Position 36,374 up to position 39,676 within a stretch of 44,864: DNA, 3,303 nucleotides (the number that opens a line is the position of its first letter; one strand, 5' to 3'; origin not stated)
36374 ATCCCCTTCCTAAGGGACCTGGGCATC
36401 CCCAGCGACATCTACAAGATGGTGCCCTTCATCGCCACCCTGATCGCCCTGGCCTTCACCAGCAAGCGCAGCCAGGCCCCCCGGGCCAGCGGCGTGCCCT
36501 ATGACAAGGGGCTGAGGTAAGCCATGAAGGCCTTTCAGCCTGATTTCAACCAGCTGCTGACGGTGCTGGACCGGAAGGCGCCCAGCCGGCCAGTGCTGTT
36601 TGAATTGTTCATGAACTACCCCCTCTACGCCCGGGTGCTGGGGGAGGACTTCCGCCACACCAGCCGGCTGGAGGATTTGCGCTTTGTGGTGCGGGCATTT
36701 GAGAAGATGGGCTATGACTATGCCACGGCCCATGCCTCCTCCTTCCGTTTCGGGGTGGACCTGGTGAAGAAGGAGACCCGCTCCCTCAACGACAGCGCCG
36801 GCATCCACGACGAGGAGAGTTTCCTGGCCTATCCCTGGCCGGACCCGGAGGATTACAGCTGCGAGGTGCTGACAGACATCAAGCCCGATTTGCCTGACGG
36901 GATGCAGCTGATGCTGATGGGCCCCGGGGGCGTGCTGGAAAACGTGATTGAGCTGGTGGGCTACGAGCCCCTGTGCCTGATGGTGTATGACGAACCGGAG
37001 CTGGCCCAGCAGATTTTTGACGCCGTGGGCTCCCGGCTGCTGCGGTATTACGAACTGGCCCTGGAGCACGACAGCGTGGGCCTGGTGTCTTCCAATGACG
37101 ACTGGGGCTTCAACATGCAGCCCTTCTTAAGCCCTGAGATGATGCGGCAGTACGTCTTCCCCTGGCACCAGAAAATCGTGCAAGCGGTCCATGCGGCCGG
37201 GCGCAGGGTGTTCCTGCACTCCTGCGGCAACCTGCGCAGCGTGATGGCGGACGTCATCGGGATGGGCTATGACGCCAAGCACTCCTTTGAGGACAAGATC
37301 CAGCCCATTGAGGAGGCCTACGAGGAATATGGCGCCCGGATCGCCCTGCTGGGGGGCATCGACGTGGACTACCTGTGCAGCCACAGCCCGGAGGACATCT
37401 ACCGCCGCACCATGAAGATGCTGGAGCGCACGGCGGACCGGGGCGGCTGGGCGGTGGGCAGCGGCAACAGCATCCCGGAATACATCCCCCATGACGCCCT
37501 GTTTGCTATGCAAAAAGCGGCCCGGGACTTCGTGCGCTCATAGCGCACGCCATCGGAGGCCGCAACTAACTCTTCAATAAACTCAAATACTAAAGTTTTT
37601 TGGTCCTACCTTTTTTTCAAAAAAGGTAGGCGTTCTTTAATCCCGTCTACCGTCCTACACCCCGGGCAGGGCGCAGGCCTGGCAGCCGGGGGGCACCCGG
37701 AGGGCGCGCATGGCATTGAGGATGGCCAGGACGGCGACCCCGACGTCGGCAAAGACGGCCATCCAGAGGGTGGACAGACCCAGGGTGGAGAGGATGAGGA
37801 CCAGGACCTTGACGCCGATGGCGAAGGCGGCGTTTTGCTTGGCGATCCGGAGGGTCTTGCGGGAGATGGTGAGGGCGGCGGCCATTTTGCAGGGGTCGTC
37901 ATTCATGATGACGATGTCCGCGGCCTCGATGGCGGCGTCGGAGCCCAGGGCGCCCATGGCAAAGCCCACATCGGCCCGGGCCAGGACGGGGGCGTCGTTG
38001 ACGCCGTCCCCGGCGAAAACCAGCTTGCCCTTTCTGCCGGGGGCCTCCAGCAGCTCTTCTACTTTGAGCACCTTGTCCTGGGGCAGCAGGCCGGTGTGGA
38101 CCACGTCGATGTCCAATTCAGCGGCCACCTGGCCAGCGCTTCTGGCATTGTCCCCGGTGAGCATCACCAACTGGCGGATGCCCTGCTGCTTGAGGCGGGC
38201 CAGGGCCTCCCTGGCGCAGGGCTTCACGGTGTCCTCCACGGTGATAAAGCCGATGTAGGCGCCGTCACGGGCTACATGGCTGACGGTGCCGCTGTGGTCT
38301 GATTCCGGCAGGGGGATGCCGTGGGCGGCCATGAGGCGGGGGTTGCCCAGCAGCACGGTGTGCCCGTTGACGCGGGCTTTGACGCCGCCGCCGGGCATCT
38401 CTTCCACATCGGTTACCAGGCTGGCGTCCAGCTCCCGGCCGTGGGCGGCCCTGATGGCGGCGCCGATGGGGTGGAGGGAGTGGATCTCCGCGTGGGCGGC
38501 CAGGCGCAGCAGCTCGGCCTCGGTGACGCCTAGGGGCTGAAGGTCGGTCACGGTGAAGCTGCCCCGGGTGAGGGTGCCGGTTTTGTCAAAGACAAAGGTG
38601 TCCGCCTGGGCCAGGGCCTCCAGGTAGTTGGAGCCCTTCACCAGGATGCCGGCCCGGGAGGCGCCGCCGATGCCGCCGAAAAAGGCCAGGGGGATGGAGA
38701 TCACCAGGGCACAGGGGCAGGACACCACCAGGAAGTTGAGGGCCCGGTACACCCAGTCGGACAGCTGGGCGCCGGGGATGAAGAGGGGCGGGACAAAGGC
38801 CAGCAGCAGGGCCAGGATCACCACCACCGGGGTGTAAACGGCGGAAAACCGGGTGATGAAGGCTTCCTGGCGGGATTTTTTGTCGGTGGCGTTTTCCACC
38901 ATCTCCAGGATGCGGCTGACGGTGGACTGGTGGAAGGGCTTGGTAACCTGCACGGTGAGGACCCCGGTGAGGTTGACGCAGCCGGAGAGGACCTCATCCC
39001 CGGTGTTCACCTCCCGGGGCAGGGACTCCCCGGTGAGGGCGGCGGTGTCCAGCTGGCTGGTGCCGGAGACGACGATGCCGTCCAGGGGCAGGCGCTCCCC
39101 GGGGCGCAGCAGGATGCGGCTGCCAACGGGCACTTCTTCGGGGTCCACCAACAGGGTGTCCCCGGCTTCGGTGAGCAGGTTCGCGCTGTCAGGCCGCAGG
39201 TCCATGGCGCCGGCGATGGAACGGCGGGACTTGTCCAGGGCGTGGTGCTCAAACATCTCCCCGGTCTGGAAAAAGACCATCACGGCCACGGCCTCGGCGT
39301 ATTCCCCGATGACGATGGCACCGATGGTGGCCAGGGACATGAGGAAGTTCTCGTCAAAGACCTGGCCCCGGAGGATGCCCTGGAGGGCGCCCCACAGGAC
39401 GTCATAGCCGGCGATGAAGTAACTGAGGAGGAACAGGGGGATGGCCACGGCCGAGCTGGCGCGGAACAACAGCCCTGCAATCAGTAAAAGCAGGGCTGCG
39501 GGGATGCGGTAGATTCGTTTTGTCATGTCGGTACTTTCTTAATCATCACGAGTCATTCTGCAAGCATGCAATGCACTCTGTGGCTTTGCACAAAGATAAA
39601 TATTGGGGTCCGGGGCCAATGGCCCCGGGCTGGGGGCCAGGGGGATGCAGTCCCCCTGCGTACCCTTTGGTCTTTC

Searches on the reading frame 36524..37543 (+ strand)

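Call 46: search_protein_families(library=pfam, proteins=[window:36524-37543:+], max_evalue=0.0001)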
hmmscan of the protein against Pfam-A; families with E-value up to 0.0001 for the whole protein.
window:36524-37543:+ (339 aa): 1 family
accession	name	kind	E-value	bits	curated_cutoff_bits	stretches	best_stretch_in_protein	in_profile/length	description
PF01208.23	URO-D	-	1.3e-20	74.2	23.9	1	111-335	121-345/346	Uroporphyrinogen decarboxylase (URO-D)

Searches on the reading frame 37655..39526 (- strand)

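Call 46: search_protein_families(library=pfam, proteins=[window:37655-39526:-], max_evalue=0.0001)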
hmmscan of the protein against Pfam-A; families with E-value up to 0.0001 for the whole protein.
window:37655-39526:- (623 aa): 3 families
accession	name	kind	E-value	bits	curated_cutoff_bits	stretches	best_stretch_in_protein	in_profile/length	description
PF00122.25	E1-E2_ATPase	-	2.8e-44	151.2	28.1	1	110-291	2-180/181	E1-E2 ATPase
PF00702.32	Hydrolase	-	2e-27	97.3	26.4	1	309-519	2-191/191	haloacid dehalogenase-like hydrolase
PF08282.18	Hydrolase_3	-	1.5e-05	25.3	20.9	0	489-542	192-245/255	haloacid dehalogenase-like hydrolase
